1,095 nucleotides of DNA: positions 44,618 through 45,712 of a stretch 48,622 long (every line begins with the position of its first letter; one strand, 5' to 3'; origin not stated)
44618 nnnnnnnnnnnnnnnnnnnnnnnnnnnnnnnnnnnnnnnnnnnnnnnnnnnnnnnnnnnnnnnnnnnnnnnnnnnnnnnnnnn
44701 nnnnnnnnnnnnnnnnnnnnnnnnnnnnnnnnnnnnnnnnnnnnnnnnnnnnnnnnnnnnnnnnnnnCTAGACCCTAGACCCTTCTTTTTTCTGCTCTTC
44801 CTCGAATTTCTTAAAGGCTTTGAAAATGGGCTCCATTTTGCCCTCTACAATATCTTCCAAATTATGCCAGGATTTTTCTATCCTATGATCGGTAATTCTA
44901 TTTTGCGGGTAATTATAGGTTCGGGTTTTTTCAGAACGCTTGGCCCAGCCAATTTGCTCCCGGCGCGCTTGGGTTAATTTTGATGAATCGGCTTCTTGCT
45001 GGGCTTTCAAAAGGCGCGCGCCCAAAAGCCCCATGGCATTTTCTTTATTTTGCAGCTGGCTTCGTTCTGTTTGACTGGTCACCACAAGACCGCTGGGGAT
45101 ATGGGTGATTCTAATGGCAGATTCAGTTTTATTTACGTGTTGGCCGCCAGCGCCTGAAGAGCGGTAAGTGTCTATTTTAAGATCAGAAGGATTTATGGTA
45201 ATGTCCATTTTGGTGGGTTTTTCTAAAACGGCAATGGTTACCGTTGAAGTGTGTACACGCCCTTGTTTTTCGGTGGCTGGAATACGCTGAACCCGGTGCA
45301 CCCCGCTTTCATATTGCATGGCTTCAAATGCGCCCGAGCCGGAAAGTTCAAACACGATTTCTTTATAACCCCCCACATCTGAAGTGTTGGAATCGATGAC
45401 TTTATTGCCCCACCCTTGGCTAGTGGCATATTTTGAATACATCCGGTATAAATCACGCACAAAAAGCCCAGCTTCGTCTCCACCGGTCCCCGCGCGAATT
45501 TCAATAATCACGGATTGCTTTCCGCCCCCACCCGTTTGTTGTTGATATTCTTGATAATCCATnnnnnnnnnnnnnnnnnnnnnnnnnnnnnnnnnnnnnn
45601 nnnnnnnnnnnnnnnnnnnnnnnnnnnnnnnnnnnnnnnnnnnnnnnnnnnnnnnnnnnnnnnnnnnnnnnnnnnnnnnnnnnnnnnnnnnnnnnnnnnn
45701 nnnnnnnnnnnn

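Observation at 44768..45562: Release factor 1 lacks its N-terminal domain 1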

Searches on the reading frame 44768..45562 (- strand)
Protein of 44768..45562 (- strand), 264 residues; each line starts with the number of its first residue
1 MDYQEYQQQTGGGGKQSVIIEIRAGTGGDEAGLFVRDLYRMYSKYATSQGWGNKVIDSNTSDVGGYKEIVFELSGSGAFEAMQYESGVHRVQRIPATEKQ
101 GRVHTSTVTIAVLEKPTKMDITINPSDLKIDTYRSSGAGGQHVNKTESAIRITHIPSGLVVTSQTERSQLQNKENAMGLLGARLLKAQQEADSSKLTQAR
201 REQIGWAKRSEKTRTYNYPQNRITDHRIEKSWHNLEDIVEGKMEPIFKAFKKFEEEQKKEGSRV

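Call 4: search_protein_families(library=pfam, proteins=[window:44768-45562:-], max_evalue=0.01)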
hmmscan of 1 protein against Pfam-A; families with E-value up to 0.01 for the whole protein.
window:44768-45562:- (264 aa): 2 families
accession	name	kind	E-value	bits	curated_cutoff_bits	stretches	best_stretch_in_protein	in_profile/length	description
PF03462.23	PCRF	-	8.9e-43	146.8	24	1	15-110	99-194/194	PCRF domain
PF00472.26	RF-1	-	2.3e-42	144.1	35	1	118-227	2-116/116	RF-1 domain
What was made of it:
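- On RF1 (PrfA) family: PF03462 at 8.9e-43 and PF00472 at 2.3e-42 (call 4).
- Checked: Pfam PCRF matches only profile positions 99-194 of 194, while RF-1 matches in full (call 4).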

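Call 5: search_protein_families(library=ncbifam, proteins=[window:44768-45562:-], max_evalue=0.01)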
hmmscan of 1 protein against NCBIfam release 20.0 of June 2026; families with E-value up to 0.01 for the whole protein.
window:44768-45562:- (264 aa): 5 families
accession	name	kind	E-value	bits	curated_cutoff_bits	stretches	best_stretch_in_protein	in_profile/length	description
NF001859.2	PRK00591.1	equivalog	5.2e-113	377.7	400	1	15-257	103-345/347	peptide chain release factor 1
TIGR00019.1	prfA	equivalog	2.5e-110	368.8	423.25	1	15-259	111-355/361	peptide chain release factor 1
TIGR00020.2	prfB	exception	1.6e-67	228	370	1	15-250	115-351/353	peptide chain release factor 2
TIGR03072.1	release_prfH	equivalog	1.9e-30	105.9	166.65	1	19-218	2-197/200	peptide chain release factor H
NF006718.0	PRK09256.1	equivalog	2.6e-12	46.6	100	1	120-153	9-42/140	alternative ribosome rescue aminoacyl-tRNA hydrolase ArfB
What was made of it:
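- On RF1 (PrfA) family: NF001859 scores 377.7 bits and TIGR00019 368.8 bits, against 228 bits for the RF2 model (call 5). The shortfall is explained by the missing ~100 profile positions, since the aligned part covers 103-345 of 347 (call 5).
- On PrfH (RF-H): TIGR03072 scores 105.9 bits against a cutoff of 166.65 (call 5).
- On ArfB / ICT1: ArfB matches only residues 120-153 (call 5).
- Closest known: Canonical bacterial RF1. Different: It lacks the whole N-terminal helical domain 1, about 95-105 residues, and falls just below NCBI's RF1 equivalog cutoff for that reason (call 5).
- Closest known: ArfB. Same: They share the GGQ peptidyl-hydrolase domain (46.6 bits over 34 residues, call 5).
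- Checked: NCBIfam RF1 models match from position 103 of 347 and 111 of 361; the score of 377.7 bits falls just under the 400-bit cutoff because the N-terminus is missing (call 5).
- (2) RF1 rather than RF2 or PrfH: RF1 models score 378/369 bits, against 228 for RF2 and 106 for PrfH (call 5). It scores as RF1 (378 bits) and not PrfH (106 bits against a cutoff of 167) (call 5).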

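Call 6: find_homologous_proteins(query=window:44768-45562:-, max_evalue=1e-10)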
Query window:44768-45562:- (264 aa): 8000 proteins with E <= 1e-10 among 8000 candidates; the best 120 are listed.
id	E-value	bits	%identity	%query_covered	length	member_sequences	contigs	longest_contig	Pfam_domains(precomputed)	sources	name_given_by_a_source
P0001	1.8e-169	580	100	100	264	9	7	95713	PF03462.24,PF00472.27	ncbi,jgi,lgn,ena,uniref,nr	ncbi:MAG: peptide chain release factor 1 [Candidatus Staskawiczbacteria bacterium RIFCSPHIGHO2_02_FU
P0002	4.6e-150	516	91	94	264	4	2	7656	PF03462.24,PF00472.27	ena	-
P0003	2.3e-149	514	91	98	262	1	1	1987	PF03462.24,PF00472.27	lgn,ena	-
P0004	1.2e-143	495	86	95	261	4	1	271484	PF03462.24,PF00472.27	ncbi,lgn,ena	-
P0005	2.1e-143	494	86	99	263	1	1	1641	PF03462.24,PF00472.27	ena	-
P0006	9.1e-142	489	86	98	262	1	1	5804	PF03462.24,PF00472.27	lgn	-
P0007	1.1e-141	488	83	98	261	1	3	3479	PF03462.24,PF00472.27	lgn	-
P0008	4.2e-141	487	89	92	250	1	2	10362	PF03462.24,PF00472.27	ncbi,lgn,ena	-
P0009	5.2e-141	486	89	89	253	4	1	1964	PF03462.24,PF00472.27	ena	-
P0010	9.8e-141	485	83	98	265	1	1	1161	PF03462.24,PF00472.27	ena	-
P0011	3.2e-140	484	83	99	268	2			PF03462.24,PF00472.27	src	-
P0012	1.3e-139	482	83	97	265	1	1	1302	PF03462.24,PF00472.27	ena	-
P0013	6.8e-139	479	86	94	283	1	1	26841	PF03462.24,PF00472.27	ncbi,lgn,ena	-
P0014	1.5e-138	478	87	93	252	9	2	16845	PF03462.24,PF00472.27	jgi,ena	-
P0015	1.7e-138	478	87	94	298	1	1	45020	PF03462.24,PF00472.27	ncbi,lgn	-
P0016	2.8e-138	477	87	94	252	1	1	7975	PF03462.24,PF00472.27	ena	-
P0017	3.7e-138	477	87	93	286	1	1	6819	PF03462.24,PF00472.27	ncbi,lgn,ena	-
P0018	5.6e-138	476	87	92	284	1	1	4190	PF03462.24,PF00472.27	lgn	-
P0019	6.3e-138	476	83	96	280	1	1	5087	PF03462.24,PF00472.27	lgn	-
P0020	7.3e-138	476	87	92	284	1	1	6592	PF03462.24,PF00472.27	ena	-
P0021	9.9e-138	476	87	93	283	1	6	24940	PF03462.24,PF00472.27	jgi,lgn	jgi:peptide chain release factor 1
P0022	2.4e-137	474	85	91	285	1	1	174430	PF03462.24,PF00472.27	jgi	-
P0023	2.8e-137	474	82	98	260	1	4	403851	PF03462.24,PF00472.27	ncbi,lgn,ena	-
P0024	5.4e-137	473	84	94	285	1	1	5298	PF03462.24,PF00472.27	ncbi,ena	-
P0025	6.2e-137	473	81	99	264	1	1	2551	PF03462.24,PF00472.27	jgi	jgi:peptide chain release factor 1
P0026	6.3e-137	473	83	97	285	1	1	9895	PF03462.24,PF00472.27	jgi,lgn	jgi:peptide chain release factor 1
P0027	8.0e-137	473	83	94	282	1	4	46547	PF03462.24,PF00472.27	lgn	-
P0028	8.6e-137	473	86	93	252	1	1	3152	PF03462.24,PF00472.27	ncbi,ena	-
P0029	7.8e-136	469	84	94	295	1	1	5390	PF03462.24,PF00472.27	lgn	-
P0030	1.1e-135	469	85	93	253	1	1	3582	PF03462.24,PF00472.27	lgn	-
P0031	1.4e-135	469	86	92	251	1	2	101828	PF03462.24,PF00472.27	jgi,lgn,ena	jgi:peptide chain release factor 1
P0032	1.5e-135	468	85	93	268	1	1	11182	PF03462.24,PF00472.27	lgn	-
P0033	1.9e-135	468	81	97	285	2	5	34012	PF03462.24,PF00472.27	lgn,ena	-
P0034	2.2e-135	468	84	94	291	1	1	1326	PF03462.24,PF00472.27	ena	-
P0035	3.1e-135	467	84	93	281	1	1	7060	PF03462.24,PF00472.27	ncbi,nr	ncbi:PCRF domain-containing protein [Candidatus Parcubacteria bacterium]|nr:PCRF domain-containing p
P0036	3.3e-135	467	83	94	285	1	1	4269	PF03462.24,PF00472.27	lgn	-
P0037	6.6e-135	466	87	91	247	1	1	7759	PF03462.24,PF00472.27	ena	-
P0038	1.0e-134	466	84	93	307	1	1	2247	PF03462.24,PF00472.27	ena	-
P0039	2.2e-134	465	84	94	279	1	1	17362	PF03462.24,PF00472.27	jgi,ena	-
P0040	5.1e-134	463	83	94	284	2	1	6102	PF03462.24,PF00472.27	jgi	-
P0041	1.8e-133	462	79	97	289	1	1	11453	PF03462.24,PF00472.27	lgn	-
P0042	2.1e-133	461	78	98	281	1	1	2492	PF03462.24,PF00472.27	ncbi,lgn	-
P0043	4.4e-133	460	85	91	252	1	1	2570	PF03462.24,PF00472.27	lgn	-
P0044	4.5e-133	460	86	90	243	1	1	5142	PF03462.24,PF00472.27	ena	-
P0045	5.4e-133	460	84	90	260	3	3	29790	PF03462.24,PF00472.27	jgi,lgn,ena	-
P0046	7.1e-133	460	86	92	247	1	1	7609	PF03462.24,PF00472.27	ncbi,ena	-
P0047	3.0e-132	458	86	90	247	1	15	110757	PF03462.24,PF00472.27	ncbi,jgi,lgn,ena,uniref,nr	ncbi:MAG: peptide chain release factor 1 [Candidatus Staskawiczbacteria bacterium RIFCSPLOWO2_01_FUL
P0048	5.1e-131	454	86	90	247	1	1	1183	PF03462.24,PF00472.27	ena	-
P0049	6.3e-131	453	84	91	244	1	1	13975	PF03462.24,PF00472.27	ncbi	-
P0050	4.0e-130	451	81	93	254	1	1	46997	PF03462.24,PF00472.27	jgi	jgi:peptide chain release factor 1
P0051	2.7e-129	448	82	91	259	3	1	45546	PF03462.24,PF00472.27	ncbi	-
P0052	3.2e-129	448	76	97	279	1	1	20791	PF03462.24,PF00472.27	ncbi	-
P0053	4.4e-129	447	79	97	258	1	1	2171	PF03462.24,PF00472.27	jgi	-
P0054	5.4e-129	447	81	92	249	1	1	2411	PF03462.24,PF00472.27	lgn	-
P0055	1.2e-128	446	81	92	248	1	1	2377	PF03462.24,PF00472.27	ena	-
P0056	1.4e-128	446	81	92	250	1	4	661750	PF03462.24,PF00472.27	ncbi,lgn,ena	-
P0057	1.7e-127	442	79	92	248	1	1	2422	PF03462.24,PF00472.27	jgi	jgi:peptide chain release factor 1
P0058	2.0e-127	442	81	91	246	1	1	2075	PF03462.24,PF00472.27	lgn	-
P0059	6.6e-127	440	74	99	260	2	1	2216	PF03462.24,PF00472.27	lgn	-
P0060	1.6e-126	439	80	92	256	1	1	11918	PF03462.24,PF00472.27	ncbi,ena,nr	ncbi:MAG: peptide chain release factor 1 [Candidatus Staskawiczbacteria bacterium RIFCSPLOWO2_01_FUL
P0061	1.8e-126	439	82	90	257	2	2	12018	PF03462.24,PF00472.27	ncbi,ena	-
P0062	4.9e-126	437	79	92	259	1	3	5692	PF03462.24,PF00472.27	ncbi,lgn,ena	-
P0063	6.0e-126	437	80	92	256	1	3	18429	PF03462.24,PF00472.27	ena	-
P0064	2.0e-125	435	75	96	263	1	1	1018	PF03462.24,PF00472.27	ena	-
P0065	2.7e-125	435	79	92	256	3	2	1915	PF03462.24,PF00472.27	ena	-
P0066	2.7e-125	435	76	96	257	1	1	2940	PF03462.24,PF00472.27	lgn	-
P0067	3.5e-125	434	80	91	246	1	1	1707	PF03462.24,PF00472.27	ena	-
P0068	4.2e-125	434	80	91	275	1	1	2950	PF03462.24,PF00472.27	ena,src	-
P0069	9.9e-125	433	79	92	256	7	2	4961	PF03462.24,PF00472.27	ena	-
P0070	1.5e-124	432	79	91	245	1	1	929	PF03462.24,PF00472.27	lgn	-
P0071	3.1e-124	431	77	92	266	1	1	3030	PF03462.24,PF00472.27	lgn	-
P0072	3.3e-124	431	78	94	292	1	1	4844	PF03462.24,PF00472.27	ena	-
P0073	3.3e-124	431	78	94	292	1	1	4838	PF03462.24,PF00472.27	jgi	-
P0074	3.6e-124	431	79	90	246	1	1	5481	PF03462.24,PF00472.27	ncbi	-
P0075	4.1e-124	431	79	92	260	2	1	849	PF03462.24,PF00472.27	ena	-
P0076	6.2e-124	430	81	89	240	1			PF03462.24,PF00472.27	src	-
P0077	7.6e-124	430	74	95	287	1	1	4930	PF03462.24,PF00472.27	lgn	-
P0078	9.2e-124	430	79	91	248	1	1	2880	PF03462.24,PF00472.27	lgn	-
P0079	1.1e-123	430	79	91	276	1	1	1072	PF03462.24,PF00472.27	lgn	-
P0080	1.2e-123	430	79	92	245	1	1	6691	PF03462.24,PF00472.27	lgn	-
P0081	1.3e-123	429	76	91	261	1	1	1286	PF03462.24,PF00472.27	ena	-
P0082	2.7e-123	428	75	95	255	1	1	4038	PF03462.24,PF00472.27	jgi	-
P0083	3.2e-123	428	78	92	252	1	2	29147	PF03462.24,PF00472.27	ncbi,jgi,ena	-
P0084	7.1e-123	427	79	91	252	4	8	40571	PF03462.24,PF00472.27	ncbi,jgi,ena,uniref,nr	ncbi:MAG: hypothetical protein A2908_02580 [Candidatus Staskawiczbacteria bacterium RIFCSPLOWO2_01_F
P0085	7.6e-123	427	77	95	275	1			PF03462.24,PF00472.27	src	-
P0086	7.9e-123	427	73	92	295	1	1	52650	PF03462.24,PF00472.27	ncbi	-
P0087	8.0e-123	427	77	92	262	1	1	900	PF03462.24,PF00472.27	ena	-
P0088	1.3e-122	426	79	90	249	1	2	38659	PF03462.24,PF00472.27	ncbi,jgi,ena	-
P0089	1.4e-122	426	79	90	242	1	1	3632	PF03462.24,PF00472.27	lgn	-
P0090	1.8e-122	426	78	91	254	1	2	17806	PF03462.24,PF00472.27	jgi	-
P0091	1.9e-122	426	80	90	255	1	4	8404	PF03462.24,PF00472.27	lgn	-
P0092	2.3e-122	425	79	91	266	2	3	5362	PF03462.24,PF00472.27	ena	-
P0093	2.5e-122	425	78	90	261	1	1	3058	PF03462.24,PF00472.27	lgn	-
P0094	4.2e-122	424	78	93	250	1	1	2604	PF03462.24,PF00472.27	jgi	jgi:peptide chain release factor 1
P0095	8.8e-122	423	78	90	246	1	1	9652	PF03462.24,PF00472.27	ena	-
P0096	1.2e-121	423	78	91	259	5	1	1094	PF03462.24,PF00472.27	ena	-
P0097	1.4e-121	423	77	90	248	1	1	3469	PF03462.24,PF00472.27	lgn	-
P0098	1.7e-121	422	76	91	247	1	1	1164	PF03462.24,PF00472.27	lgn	-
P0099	1.7e-121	422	73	97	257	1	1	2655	PF03462.24,PF00472.27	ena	-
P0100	2.4e-121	422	78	92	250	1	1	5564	PF03462.24,PF00472.27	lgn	-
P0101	3.5e-121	421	76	92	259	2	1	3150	PF03462.24,PF00472.27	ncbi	-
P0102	3.9e-121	421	77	91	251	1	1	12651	PF03462.24,PF00472.27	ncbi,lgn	-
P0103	4.9e-121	421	76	90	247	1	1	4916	PF03462.24,PF00472.27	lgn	-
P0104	8.6e-121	420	74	94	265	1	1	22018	PF03462.24,PF00472.27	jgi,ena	-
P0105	9.4e-121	420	76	92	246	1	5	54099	PF03462.24,PF00472.27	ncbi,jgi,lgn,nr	ncbi:MAG: PCRF domain-containing protein [Candidatus Staskawiczbacteria bacterium]|nr:PCRF domain-co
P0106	1.1e-120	420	77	91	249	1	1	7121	PF03462.24,PF00472.27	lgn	-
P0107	1.2e-120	420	78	92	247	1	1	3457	PF03462.24,PF00472.27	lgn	-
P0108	1.2e-120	420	75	92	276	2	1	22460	PF03462.24,PF00472.27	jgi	jgi:peptide chain release factor 1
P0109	2.4e-120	419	74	92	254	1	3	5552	PF03462.24,PF00472.27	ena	-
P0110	2.6e-120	419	76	91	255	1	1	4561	PF03462.24,PF00472.27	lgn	-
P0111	2.9e-120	418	77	91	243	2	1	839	PF03462.24,PF00472.27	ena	-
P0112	3.3e-120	418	76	90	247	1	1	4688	PF03462.24,PF00472.27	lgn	-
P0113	3.5e-120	418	76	90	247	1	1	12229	PF03462.24,PF00472.27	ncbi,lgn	-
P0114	7.1e-120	417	75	90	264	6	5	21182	PF03462.24,PF00472.27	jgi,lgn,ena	-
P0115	7.5e-120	417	76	92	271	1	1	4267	PF03462.24,PF00472.27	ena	-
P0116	8.3e-120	417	71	95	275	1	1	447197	PF03462.24,PF00472.27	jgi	jgi:peptide chain release factor 1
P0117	1.3e-119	416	73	95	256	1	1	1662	PF03462.24,PF00472.27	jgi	jgi:peptide chain release factor 1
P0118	1.4e-119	416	77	92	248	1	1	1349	PF03462.24,PF00472.27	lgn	-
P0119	1.5e-119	416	75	91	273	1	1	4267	PF03462.24,PF00472.27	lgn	-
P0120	2.1e-119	416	74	90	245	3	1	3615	PF03462.24,PF00472.27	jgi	-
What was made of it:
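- Closest known: Canonical bacterial RF1. Different: NCBI names some relatives only 'PCRF domain-containing protein' (call 6).
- (5) Real and clade-wide: all 120 best homologues are 240-307 aa (call 6). All 120 nearest cluster representatives from many independent samples are short (call 6).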

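Call 20: find_related_loci(query=window:44768-45562:-, collection=genome_contigs, flank=10000)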
Query window:44768-45562:- (264 aa) in genome_contigs; peptide patterns used: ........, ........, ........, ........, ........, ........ (x = any residue, [..] = any of these).
600 stretches matched a pattern (row limit reached: there are more); 581 encode a relative of the query (tblastn E <= 1e-3); the best 80 are kept; 80 distinct loci.
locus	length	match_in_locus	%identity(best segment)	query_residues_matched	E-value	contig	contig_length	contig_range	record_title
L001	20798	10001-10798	83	1-262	3e-152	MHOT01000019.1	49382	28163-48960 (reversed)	MAG: Candidatus Staskawiczbacteria bacterium RIFCSPHIGHO2_02_FULL_42_22 rifcsphigho2_02_scaffold_4169, whole genome shot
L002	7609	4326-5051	86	15-256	4e-142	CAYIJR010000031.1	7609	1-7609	MAG TPA_asm: uncultured Candidatus Saccharibacteria bacterium isolate ERP119705_co24_179 genome assembly, contig: NODE_1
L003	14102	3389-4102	86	15-252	7e-141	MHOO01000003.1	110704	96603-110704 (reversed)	MAG: Candidatus Staskawiczbacteria bacterium RIFCSPHIGHO2_01_FULL_39_25 rifcsphigho2_01_scaffold_1124, whole genome shot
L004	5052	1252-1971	75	15-254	3e-127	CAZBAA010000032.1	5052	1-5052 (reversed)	MAG TPA_asm: uncultured Candidatus Saccharibacteria bacterium isolate SRP269290_co3_478 genome assembly, contig: NODE_25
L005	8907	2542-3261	75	15-254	2e-124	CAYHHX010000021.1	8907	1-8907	MAG TPA_asm: uncultured Candidatus Saccharibacteria bacterium isolate ERP119705_co13_61 genome assembly, contig: NODE_98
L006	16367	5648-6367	73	13-252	2e-123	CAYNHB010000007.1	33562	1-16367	MAG TPA_asm: uncultured Candidatus Saccharibacteria bacterium isolate SRP178699_co2_133 genome assembly, contig: NODE_57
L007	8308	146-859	75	15-252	3e-123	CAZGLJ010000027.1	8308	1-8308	MAG TPA_asm: uncultured Candidatus Saccharibacteria bacterium isolate SRP050083_co1_295 genome assembly, contig: NODE_43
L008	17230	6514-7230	75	12-250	1e-122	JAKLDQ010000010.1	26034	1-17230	MAG: Patescibacteria group bacterium isolate RA.bin113 RA.bin113_10, whole genome shotgun sequence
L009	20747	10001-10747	69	4-252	5e-121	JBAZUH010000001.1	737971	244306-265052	MAG: Candidatus Staskawiczbacteria bacterium isolate SO_2017_GW1_222 NODE_53_length_737971_cov_21.817232_OW334_2017, who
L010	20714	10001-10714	73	15-252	1e-120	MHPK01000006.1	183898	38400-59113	MAG: Candidatus Staskawiczbacteria bacterium RIFOXYB1_FULL_38_37 rifoxyb1_full_scaffold_73, whole genome shotgun sequenc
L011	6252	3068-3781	73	15-252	7e-119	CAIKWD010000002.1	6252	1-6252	Candidatus Staskawiczbacteria bacterium isolate MJ-time_bin-8344 genome assembly, contig: bin-8344:02/31, whole genome s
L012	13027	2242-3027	70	2-254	2e-117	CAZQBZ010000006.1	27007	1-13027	MAG TPA_asm: uncultured Candidatus Saccharibacteria bacterium isolate SRP167436_co1_222 genome assembly, contig: NODE_26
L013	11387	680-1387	65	16-252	1e-104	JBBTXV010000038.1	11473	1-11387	MAG: Patescibacteria group bacterium isolate H51-bin055_1 H51_bin055_1_000000000038, whole genome shotgun sequence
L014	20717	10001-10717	63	16-254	1e-103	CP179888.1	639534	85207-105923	MAG: Candidatus Nealsonbacteria bacterium isolate ER9H13parc1 chromosome, complete genome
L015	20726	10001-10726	61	17-252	5e-103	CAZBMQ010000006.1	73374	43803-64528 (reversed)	MAG TPA_asm: uncultured Candidatus Saccharibacteria bacterium isolate binchicken_co19_212 genome assembly, contig: NODE_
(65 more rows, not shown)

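Call 22: search_protein_representatives(protein=window:44768-45562:-)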
Query: 264 residues. Proteins with E-value up to 0.001 (for the whole library): 20591; up to 1e-10: 10637; up to 1e-30: 2830. The best 150 are listed.
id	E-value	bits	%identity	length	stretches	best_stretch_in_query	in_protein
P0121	3.2e-119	413.3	53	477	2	59-249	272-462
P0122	2.0e-100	351.7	63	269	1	7-254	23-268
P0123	1.6e-94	332.4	83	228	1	80-260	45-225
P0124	1.2e-92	326.3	62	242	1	16-252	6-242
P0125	5.9e-88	310.9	45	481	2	16-223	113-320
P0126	2.5e-85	302.3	56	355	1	14-256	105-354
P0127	1.6e-84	299.7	58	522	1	14-251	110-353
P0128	2.1e-83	296.0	54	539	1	16-256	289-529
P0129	9.2e-83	293.9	54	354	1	16-255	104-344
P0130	1.8e-82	292.9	53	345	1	17-248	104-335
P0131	2.8e-82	292.3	54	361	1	11-252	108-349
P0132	1.3e-81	290.1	56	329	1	13-248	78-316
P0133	2.3e-81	289.3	55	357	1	15-250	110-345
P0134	4.3e-81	288.4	54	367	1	16-255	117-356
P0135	3.2e-80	285.6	53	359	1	15-250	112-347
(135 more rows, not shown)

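Call 32: search_solved_structures(query=window:44768-45562:-, max_evalue=1e-20, show_alignments=2)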
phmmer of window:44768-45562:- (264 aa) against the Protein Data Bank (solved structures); distinct sequences matched with E-value up to 1e-20: 41.
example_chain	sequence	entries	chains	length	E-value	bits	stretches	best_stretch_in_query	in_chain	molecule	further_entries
2fvo_A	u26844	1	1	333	8.8e-85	287.4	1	15-251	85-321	Peptide chain release factor 1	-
1rq0_A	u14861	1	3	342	9.2e-85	287.3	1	15-251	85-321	Peptide chain release factor 1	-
4v4r_AY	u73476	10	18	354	1e-81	277.3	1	16-258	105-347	Peptide chain release factor 1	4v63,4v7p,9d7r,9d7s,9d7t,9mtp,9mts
9mtq_1w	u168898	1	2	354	5.2e-81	275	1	16-258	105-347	Peptide chain release factor 1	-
9mtr_1w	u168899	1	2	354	5.2e-81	275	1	16-258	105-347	Peptide chain release factor 1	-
6orl_A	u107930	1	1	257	2.6e-78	266.2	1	16-249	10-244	Peptide chain release factor 1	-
6osk_A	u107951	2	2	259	2.7e-78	266.1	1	16-249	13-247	Peptide chain release factor 1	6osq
5j30_QY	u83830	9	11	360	6.6e-78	264.9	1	16-249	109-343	Peptide chain release factor 1 | Peptide chain release factor RF1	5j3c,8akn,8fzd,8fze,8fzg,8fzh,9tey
6dnc_MA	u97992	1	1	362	6.7e-78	264.8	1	16-249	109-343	Peptide chain release factor 1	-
5j4d_JA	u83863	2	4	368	7e-78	264.8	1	16-249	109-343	Peptide chain release factor 1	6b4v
5o2r_v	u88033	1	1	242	7.6e-78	264.7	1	19-248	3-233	Peptide chain release factor RF1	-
2b3t_B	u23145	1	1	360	9e-78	264.4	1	16-249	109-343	Peptide chain release factor 1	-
7m5d_A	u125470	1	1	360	3.2e-77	262.6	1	16-249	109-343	Peptide chain release factor 1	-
6gxn_v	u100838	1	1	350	4e-77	262.3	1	16-248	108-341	Peptide chain release factor RF1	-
6gwt_v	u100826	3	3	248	1.1e-76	260.9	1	16-248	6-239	Peptide chain release factor RF1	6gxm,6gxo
1zbt_A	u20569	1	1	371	3e-70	239.8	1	16-260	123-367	Peptide chain release factor 1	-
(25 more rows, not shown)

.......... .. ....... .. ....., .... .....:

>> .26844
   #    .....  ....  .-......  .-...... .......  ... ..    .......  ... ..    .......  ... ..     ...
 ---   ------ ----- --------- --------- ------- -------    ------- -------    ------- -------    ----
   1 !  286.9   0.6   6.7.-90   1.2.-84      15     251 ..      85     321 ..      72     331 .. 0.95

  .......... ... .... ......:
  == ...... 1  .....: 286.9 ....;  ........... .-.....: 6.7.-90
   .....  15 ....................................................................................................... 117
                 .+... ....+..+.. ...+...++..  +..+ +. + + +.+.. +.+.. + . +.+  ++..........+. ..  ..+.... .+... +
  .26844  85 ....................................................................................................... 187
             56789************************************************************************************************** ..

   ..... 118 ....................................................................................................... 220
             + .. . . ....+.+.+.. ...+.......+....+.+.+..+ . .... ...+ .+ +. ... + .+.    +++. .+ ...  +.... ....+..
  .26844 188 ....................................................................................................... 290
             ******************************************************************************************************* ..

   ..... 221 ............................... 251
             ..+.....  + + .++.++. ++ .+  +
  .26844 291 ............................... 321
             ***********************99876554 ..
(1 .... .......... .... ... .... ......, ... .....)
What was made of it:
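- Checked: PDB sequence search aligns residues 16-258 to T. thermophilus RF1 105-347 and E. coli RF1 109-343 (call 32).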

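Call 49: predict_structure(alignment_id=A1)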
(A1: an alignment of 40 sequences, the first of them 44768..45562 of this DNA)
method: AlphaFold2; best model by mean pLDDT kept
length: 264 residues; sequences in the alignment: 40
mean_pLDDT: 79.6   pTM: 0.75
mean pLDDT of the five models: 79.6, 78.8, 78.3, 75.4, 72.4
residues with pLDDT >= 90: 61; 70-90: 143; 50-70: 37; < 50: 23
segments of 3 or more residues with pLDDT < 50: 1-13, 137-145
pLDDT, mean of each block of 10 residues (from residue 1): 44 68 86 92 93 90 88 91 88 74 85 75 82 59 55 87 77 84 83 71 66 87 90 90 88 85 63
secondary structure, 60 per line:
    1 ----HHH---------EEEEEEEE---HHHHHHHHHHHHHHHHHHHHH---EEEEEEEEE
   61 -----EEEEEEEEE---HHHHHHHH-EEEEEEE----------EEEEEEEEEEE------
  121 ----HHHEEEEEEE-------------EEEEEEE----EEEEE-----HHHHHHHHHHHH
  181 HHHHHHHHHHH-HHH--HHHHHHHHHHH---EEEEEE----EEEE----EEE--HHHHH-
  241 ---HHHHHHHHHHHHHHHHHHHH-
elements in order: E17-24 H28-48 E52-60 E66-74 H78-85 E87-93 E104-114 E128-134 E148-154 E159-163 H169-191 H198-208 E212-217 E222-225 E230-232 H235-239 H244-263
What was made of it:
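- It is predicted to be disordered (pLDDT below 50, call 49).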
